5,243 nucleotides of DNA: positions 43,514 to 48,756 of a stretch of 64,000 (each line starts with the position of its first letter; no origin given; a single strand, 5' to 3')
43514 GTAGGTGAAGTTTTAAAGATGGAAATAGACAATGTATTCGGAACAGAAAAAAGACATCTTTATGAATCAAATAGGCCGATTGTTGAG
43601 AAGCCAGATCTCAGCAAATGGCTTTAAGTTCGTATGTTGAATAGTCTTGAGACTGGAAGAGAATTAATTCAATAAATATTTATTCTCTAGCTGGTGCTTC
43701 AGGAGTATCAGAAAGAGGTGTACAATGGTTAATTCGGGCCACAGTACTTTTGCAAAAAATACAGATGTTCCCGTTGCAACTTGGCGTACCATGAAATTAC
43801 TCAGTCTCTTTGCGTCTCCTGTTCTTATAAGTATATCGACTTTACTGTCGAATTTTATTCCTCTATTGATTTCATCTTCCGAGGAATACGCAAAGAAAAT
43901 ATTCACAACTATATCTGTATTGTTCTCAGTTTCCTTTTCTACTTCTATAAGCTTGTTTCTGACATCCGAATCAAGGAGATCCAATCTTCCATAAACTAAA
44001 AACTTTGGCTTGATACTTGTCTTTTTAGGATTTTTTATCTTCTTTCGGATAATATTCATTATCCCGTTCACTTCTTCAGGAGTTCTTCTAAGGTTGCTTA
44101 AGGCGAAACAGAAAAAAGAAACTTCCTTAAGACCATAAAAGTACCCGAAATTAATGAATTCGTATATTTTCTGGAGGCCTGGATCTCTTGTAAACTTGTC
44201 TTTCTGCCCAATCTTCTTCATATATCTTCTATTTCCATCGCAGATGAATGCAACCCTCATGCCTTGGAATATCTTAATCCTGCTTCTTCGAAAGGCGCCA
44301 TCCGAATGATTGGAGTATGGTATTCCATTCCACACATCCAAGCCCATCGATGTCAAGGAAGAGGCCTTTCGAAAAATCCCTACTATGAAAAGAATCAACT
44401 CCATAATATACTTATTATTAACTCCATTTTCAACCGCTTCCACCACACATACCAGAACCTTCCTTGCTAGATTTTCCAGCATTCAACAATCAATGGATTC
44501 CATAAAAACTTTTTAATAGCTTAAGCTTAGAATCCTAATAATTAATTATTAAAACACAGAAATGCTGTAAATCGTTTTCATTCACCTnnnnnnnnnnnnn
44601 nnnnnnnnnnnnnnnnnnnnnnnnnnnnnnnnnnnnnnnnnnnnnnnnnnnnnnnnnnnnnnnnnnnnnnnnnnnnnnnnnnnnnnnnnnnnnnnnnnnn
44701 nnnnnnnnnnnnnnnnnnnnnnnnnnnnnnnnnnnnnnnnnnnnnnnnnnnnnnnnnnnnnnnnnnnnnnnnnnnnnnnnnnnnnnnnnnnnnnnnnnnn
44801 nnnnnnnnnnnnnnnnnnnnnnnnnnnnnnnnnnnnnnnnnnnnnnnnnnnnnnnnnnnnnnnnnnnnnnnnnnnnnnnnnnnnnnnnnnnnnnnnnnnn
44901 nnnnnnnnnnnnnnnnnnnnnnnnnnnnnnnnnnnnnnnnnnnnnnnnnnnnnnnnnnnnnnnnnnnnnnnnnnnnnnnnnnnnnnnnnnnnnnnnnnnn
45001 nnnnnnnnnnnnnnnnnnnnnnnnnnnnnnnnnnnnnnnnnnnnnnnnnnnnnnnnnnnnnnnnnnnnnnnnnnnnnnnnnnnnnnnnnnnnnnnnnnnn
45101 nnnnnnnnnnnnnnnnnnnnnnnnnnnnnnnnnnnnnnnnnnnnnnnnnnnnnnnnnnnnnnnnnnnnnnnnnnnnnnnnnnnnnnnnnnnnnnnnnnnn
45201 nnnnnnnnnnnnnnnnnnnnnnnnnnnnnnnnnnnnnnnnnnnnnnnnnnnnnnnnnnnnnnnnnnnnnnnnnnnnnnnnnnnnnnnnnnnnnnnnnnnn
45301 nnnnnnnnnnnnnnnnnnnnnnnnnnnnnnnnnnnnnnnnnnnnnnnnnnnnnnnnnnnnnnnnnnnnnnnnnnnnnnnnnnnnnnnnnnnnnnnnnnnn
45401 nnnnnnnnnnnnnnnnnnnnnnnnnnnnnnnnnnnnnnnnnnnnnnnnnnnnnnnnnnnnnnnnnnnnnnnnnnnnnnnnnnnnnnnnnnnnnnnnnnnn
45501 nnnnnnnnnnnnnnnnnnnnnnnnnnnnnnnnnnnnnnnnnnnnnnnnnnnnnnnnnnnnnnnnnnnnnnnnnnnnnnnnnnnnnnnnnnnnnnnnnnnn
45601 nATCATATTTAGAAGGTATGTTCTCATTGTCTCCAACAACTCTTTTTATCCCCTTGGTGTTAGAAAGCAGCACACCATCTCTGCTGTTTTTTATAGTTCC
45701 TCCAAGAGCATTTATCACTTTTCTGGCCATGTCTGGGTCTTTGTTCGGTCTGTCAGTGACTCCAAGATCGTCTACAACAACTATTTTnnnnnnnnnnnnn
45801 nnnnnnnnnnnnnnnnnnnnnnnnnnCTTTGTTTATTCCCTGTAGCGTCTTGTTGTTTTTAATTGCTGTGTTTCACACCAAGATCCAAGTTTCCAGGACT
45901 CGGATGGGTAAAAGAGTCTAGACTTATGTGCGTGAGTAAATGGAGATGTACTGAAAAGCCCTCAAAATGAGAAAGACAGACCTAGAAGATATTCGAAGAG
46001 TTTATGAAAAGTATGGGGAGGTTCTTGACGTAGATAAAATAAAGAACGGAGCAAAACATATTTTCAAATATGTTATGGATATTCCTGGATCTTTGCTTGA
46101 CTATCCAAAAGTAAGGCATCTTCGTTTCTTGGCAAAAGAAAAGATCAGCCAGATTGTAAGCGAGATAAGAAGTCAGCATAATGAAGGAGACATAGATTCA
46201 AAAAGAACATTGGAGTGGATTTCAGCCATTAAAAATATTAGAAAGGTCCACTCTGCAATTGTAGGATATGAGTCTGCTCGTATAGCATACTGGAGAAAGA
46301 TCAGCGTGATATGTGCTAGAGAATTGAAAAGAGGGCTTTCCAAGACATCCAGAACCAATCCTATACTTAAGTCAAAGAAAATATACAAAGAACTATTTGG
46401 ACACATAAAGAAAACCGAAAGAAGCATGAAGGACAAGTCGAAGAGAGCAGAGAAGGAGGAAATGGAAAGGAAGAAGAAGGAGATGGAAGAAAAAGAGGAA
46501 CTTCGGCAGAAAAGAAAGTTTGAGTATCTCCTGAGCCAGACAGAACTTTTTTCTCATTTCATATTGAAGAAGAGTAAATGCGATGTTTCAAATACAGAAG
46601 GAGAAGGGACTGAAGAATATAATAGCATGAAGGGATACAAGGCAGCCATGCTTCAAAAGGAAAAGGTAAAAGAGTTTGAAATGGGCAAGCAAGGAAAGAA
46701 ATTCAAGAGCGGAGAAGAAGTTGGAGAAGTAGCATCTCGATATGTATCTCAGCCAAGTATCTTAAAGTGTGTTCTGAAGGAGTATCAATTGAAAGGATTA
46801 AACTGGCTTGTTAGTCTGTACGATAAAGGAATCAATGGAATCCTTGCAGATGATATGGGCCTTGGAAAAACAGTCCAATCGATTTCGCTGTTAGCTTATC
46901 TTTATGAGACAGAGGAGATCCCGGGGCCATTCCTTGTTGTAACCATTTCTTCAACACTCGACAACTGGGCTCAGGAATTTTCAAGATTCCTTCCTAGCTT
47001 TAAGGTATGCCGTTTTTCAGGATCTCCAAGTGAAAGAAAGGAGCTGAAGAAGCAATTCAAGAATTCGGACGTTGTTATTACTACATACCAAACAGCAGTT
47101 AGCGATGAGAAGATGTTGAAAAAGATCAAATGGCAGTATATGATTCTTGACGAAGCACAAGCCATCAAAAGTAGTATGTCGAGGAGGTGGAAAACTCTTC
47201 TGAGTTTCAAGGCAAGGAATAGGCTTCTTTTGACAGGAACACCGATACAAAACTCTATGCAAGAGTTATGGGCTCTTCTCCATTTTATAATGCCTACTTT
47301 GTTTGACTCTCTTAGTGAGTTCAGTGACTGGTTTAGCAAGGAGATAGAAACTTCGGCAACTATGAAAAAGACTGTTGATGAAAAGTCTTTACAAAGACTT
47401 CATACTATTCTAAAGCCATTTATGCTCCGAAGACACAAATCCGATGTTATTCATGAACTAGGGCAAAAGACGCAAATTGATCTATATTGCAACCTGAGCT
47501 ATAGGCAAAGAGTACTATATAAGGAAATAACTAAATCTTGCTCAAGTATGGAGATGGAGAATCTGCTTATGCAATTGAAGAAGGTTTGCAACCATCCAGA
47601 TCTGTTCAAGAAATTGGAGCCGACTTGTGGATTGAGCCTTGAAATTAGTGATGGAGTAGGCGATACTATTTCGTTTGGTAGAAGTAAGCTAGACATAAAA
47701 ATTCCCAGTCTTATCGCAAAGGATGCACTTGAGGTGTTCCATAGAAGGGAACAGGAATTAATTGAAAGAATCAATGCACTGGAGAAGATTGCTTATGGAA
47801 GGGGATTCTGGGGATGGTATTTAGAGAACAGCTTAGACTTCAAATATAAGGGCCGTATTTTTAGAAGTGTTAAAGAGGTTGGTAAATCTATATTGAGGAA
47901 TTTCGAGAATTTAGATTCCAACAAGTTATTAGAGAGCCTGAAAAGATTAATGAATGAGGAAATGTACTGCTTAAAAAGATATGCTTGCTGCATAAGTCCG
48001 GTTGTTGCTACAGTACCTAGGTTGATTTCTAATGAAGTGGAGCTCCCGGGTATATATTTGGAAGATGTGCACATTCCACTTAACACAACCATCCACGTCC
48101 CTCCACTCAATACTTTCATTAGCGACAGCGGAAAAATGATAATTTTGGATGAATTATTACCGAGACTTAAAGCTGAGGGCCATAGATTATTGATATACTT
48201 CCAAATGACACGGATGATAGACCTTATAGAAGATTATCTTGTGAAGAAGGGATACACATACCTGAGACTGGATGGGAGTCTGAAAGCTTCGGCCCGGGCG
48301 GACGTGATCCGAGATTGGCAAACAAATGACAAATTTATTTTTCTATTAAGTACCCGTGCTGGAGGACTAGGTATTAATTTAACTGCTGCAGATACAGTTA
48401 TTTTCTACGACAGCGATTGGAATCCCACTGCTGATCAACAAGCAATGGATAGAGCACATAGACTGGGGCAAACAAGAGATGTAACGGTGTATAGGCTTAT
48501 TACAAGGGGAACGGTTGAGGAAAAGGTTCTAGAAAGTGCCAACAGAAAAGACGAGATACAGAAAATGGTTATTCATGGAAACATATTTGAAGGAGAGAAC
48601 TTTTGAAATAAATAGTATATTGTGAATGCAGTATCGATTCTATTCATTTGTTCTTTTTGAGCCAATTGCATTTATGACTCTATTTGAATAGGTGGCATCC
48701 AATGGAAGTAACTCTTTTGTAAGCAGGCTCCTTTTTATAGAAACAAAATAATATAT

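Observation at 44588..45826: Signal-peptide protein with low-complexity middle and C-terminal coiled coil: candidate secreted or structural factor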

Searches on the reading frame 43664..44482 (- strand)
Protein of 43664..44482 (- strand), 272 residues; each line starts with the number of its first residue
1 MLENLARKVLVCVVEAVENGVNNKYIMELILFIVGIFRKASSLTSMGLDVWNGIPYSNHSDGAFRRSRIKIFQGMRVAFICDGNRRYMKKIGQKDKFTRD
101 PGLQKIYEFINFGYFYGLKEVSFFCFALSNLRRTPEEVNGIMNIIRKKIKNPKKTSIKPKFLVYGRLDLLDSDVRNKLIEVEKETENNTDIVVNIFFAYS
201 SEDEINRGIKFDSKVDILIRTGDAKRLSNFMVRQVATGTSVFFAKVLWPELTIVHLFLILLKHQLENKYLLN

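Call 54: search_protein_families(library=pfam, proteins=[window:43664-44482:-], max_evalue=0.001)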
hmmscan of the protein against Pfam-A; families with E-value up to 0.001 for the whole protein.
window:43664-44482:- (272 aa): 1 family
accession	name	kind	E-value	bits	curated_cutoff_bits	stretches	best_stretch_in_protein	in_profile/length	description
PF01255.24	Prenyltransf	-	2.1e-37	129.3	27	2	80-209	1-133/219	Putative undecaprenyl diphosphate synthase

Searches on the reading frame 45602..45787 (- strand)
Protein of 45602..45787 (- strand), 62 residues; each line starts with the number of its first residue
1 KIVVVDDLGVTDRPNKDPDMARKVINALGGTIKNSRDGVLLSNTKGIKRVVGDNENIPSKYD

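Call 55: predict_structure(alignment_id=A4)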
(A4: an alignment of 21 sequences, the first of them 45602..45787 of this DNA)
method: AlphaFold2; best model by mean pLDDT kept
length: 62 residues; sequences in the alignment: 21
mean_pLDDT: 75.5   pTM: 0.54
mean pLDDT of the five models: 75.5, 74.6, 73.7, 72.5, 70.6
residues with pLDDT >= 90: 0; 70-90: 49; 50-70: 4; < 50: 9
segments of 3 or more residues with pLDDT < 50: 55-62
pLDDT, mean of each block of 10 residues (from residue 1): 86 80 84 81 83 47 38
secondary structure, 60 per line:
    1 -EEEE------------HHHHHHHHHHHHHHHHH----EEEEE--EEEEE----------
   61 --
elements in order: E2-5 H18-34 E39-43 E46-50

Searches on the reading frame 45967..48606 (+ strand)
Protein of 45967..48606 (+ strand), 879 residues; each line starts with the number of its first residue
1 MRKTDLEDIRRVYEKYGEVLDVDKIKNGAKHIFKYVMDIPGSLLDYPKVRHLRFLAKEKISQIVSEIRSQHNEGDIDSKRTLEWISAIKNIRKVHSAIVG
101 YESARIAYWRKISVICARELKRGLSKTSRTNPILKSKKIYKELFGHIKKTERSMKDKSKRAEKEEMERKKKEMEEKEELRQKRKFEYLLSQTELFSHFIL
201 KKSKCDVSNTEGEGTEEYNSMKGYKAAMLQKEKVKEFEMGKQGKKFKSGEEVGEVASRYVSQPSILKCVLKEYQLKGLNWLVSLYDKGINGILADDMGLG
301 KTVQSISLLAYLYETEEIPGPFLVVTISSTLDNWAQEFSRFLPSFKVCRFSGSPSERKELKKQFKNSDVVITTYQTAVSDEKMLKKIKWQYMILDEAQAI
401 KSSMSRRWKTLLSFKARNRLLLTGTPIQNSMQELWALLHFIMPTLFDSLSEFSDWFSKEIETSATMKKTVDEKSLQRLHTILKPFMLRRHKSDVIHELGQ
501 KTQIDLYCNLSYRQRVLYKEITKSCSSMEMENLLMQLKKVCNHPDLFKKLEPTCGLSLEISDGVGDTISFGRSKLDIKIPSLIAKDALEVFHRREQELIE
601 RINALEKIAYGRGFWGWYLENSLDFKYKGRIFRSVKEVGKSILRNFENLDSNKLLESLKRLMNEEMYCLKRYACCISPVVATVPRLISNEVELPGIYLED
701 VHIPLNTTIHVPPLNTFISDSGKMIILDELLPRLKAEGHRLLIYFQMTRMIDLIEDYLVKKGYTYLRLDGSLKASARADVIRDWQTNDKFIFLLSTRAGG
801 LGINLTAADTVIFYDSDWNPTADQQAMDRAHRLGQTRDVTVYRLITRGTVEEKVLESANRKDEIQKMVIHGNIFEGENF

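Call 54: search_protein_families(library=pfam, proteins=[window:45967-48606:+], max_evalue=0.001)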
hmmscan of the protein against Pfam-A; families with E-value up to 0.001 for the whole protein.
window:45967-48606:+ (879 aa): 6 families
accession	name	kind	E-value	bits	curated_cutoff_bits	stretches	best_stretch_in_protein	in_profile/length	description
PF00176.29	SNF2-rel_dom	-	9.2e-84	281.4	24.9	1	273-546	1-290/290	SNF2-related domain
PF13892.11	DBINO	-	2.7e-33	115.6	31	1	80-204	5-132/134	DNA-binding domain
PF00271.37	Helicase_C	-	7.3e-29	100.7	23.5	1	723-834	2-110/110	Helicase conserved C-terminal domain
PF04851.21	ResIII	-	4e-12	46.8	22.5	1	268-427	2-163/164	Type III restriction enzyme, res subunit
PF00270.35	DEAD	-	1.1e-08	35.5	26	1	290-431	16-164/167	DEAD/DEAH box helicase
PF11496.14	HDA2-3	-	4.8e-05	23.1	27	1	718-860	86-235/278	Class II histone deacetylase complex subunits 2 and 3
